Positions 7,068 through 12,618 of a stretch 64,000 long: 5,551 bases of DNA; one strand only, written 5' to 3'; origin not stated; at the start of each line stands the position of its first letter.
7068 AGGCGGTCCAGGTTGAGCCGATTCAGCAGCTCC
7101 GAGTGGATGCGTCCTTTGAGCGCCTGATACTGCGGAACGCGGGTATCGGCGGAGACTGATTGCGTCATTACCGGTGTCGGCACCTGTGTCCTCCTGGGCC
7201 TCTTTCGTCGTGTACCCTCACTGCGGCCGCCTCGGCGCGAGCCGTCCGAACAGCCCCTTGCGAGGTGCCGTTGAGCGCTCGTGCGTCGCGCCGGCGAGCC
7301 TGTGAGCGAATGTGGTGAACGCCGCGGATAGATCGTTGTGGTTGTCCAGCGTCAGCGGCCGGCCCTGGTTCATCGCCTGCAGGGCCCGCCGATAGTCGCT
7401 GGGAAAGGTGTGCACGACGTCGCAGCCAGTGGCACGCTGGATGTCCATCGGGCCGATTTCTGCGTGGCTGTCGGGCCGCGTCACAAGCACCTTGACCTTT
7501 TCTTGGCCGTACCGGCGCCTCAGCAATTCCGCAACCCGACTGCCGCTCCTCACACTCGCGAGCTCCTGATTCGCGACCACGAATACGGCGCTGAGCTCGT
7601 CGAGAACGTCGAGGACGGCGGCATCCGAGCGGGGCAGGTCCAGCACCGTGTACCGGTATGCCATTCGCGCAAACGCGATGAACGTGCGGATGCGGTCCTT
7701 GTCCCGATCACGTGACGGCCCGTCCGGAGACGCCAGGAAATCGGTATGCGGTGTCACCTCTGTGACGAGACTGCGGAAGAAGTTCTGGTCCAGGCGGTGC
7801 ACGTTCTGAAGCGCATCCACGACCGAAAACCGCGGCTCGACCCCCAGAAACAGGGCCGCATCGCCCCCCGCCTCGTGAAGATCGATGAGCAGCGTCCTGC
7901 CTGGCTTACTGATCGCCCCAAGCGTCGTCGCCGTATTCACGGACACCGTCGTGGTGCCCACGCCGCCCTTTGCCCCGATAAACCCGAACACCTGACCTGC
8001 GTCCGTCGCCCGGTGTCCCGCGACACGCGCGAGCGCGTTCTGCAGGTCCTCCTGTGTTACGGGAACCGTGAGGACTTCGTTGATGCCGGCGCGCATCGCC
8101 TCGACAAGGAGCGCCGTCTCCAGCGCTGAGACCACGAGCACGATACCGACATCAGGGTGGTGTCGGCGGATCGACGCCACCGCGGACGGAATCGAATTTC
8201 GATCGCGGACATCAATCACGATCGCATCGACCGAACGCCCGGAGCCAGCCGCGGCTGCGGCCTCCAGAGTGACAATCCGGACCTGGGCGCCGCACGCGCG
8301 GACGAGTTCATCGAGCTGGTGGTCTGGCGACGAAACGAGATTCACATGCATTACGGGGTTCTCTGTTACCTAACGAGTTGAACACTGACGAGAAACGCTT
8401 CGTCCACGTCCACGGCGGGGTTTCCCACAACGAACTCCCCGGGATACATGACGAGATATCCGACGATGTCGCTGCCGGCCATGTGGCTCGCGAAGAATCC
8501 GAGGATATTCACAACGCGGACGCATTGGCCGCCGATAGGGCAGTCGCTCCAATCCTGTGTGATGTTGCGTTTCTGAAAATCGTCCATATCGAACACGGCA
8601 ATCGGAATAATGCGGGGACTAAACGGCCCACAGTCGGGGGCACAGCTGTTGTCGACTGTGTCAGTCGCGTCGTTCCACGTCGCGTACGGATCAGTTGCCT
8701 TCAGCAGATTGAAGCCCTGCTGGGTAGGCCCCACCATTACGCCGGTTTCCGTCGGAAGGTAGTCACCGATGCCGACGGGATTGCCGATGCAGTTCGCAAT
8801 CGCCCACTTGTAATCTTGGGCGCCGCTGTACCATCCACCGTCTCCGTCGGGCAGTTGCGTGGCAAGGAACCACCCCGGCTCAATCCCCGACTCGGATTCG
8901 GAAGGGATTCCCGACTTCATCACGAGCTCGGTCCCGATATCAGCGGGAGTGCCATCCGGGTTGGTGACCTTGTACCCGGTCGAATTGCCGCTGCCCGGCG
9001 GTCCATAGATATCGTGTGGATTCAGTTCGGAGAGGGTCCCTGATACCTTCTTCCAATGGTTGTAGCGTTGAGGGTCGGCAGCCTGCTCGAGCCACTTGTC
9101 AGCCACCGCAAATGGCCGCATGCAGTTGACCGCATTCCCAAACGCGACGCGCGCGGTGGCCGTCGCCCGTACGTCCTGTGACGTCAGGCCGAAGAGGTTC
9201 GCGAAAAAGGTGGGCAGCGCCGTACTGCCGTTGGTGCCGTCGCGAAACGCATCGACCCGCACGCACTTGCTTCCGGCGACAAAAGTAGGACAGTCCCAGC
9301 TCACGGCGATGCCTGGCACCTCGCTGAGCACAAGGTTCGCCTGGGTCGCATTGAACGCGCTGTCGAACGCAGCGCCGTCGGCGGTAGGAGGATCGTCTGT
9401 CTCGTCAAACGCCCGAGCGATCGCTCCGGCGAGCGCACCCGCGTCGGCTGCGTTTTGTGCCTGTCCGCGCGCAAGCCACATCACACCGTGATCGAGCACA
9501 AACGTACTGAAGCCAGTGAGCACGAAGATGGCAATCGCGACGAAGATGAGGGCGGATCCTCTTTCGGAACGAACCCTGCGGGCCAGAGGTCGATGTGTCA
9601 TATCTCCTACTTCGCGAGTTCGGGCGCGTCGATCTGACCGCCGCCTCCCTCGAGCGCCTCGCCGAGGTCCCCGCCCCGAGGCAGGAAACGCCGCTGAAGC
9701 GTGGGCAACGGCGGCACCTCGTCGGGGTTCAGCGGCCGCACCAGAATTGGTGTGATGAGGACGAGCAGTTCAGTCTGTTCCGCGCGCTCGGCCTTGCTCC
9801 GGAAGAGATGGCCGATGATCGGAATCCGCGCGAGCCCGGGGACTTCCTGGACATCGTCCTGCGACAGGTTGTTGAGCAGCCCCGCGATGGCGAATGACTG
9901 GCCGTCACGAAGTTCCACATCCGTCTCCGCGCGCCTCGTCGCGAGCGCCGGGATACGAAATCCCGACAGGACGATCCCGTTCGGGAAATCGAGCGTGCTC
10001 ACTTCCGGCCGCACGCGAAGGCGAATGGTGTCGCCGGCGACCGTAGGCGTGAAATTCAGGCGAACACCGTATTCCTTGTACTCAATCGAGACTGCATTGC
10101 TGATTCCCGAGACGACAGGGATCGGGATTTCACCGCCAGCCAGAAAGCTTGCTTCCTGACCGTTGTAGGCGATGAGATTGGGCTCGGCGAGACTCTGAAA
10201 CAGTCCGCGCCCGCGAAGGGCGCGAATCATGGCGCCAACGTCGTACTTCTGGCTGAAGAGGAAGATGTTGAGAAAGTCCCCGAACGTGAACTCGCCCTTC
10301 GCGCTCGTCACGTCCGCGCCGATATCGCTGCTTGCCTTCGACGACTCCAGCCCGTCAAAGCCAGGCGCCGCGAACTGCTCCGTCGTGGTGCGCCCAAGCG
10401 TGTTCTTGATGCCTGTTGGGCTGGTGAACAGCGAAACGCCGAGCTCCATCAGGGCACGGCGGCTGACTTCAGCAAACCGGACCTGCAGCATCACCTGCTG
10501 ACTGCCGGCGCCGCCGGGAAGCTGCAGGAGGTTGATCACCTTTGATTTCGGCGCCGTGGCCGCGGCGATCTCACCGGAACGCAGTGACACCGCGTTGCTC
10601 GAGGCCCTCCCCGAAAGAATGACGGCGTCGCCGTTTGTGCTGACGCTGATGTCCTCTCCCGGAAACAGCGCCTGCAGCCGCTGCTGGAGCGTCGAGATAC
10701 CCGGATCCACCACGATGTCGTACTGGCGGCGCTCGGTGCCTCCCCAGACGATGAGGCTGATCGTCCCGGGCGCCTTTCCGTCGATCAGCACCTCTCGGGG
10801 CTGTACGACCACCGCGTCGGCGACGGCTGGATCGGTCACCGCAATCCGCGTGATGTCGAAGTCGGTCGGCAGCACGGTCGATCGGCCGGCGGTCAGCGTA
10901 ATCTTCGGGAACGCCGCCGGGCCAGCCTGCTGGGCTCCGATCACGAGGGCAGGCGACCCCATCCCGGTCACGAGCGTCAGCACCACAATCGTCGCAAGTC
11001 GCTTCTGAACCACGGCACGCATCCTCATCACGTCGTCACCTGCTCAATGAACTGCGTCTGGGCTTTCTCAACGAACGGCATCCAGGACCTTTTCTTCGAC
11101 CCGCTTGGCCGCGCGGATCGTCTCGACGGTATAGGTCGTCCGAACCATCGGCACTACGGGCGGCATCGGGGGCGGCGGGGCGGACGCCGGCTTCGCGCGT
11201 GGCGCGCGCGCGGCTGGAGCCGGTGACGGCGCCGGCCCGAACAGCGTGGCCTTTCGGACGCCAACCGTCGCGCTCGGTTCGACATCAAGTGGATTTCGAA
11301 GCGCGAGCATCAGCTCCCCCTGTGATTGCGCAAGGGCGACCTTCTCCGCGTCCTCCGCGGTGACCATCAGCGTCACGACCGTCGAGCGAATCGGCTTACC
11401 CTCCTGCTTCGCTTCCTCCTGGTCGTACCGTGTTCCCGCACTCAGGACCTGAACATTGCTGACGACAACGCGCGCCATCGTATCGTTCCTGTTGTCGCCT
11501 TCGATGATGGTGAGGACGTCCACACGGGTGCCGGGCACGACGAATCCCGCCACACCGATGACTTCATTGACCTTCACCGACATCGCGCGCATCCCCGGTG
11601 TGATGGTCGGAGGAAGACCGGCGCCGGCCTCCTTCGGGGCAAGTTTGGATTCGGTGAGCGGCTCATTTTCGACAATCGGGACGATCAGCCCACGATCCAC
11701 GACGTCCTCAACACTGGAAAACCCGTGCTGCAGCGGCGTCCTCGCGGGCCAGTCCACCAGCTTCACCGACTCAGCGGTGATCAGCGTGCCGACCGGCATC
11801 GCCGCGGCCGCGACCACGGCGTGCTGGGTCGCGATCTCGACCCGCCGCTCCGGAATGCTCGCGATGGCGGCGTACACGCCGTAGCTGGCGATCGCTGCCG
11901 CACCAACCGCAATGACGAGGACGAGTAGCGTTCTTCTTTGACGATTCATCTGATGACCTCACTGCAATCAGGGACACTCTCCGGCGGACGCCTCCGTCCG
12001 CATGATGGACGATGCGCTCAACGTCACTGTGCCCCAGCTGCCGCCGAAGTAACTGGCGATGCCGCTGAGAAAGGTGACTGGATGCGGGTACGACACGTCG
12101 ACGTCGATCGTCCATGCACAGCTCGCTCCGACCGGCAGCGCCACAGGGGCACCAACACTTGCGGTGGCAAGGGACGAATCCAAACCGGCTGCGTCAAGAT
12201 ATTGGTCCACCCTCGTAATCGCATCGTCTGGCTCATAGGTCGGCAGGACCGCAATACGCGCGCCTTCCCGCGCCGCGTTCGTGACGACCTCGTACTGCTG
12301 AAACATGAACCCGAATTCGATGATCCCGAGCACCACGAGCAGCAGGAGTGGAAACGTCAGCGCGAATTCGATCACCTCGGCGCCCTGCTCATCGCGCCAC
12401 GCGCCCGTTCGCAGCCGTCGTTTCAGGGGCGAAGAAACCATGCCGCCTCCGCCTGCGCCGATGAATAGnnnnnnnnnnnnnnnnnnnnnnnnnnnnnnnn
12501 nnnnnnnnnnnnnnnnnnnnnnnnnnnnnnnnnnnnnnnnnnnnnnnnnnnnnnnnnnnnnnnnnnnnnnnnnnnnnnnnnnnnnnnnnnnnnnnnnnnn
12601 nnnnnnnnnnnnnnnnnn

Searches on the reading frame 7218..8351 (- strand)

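Call 6: search_protein_families(library=pfam, proteins=[window:7218-8351:-], max_evalue=0.001)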
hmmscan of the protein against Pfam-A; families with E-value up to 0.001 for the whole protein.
window:7218-8351:- (377 aa): 1 family
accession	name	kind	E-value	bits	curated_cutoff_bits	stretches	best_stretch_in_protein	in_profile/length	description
PF00072.30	Response_reg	-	7.8e-05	23.2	30.2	1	39-107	41-110/111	Response regulator receiver domain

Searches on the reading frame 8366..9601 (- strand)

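Call 6: search_protein_families(library=pfam, proteins=[window:8366-9601:-], max_evalue=0.001)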
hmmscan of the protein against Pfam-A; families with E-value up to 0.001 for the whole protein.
window:8366-9601:- (411 aa): 2 families
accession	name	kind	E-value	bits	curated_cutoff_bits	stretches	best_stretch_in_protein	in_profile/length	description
PF13400.11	Tad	-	2.5e-08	34.5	22.3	1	15-60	1-45/47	Putative Flp pilus-assembly TadE/G-like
PF09977.15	Tad_C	-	0.00069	21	22.1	0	105-150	52-93/93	Putative Tad-like Flp pilus-assembly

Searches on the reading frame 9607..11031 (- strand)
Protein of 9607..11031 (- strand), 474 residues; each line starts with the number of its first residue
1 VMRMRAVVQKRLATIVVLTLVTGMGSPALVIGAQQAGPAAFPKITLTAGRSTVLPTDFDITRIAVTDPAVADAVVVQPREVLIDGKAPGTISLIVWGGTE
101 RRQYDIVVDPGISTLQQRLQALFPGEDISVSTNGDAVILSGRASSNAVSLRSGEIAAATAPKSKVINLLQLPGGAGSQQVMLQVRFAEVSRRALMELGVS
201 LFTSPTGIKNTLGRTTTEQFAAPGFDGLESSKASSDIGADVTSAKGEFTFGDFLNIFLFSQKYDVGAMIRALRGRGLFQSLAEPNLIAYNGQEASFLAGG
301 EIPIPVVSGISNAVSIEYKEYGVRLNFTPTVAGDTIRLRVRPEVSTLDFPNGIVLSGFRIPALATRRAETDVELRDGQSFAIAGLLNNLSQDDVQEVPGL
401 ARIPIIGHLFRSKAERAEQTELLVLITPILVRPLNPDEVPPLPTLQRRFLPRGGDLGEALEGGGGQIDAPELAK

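Call 6: search_protein_families(library=pfam, proteins=[window:9607-11031:-], max_evalue=0.001)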
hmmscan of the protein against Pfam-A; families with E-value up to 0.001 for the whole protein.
window:9607-11031:- (474 aa): 3 families
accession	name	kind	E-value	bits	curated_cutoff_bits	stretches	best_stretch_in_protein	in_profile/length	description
PF00263.26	Secretin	-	2.9e-40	138.1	27.5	1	271-432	1-169/169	Bacterial type II and III secretion system protein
PF13629.12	T2SS-T3SS_pil_N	-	1.3e-15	57.2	23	1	43-108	4-71/72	Pilus formation protein N terminal region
PF04972.22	BON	-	0.00061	20.5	27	0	115-171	5-67/69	BON domain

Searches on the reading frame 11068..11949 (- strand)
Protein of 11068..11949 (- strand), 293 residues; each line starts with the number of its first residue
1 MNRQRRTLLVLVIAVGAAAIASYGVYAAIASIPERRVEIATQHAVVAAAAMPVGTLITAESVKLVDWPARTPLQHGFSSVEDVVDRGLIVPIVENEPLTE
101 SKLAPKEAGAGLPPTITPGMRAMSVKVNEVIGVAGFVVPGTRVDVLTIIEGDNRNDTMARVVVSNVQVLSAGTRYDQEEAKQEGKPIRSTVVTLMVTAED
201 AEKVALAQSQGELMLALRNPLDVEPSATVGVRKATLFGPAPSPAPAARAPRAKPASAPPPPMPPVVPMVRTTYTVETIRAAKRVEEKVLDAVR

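Call 6: search_protein_families(library=pfam, proteins=[window:11068-11949:-], max_evalue=0.001)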
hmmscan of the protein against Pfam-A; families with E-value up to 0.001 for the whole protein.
window:11068-11949:- (293 aa): 2 families
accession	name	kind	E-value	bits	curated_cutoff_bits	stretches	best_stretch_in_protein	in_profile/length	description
PF16976.10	RcpC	-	5e-30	104.2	28.8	1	115-218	6-114/114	Flp pilus assembly protein RcpC/CpaB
PF08666.17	SAF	-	5.7e-06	27.2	21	1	45-103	4-62/63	SAF domain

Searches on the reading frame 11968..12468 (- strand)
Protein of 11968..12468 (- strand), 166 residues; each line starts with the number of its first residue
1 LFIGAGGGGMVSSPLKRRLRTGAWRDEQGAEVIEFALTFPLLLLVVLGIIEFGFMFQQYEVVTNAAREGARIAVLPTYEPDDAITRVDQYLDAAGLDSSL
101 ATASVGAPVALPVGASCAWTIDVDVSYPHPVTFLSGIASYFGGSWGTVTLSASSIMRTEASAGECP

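Call 6: search_protein_families(library=pfam, proteins=[window:11968-12468:-], max_evalue=0.001)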
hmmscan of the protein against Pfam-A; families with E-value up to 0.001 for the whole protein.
window:11968-12468:- (166 aa): 1 family
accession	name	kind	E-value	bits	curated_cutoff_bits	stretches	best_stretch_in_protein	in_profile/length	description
PF07811.17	TadE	-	6.2e-17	61.9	22.9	1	29-71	1-43/43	TadE-like protein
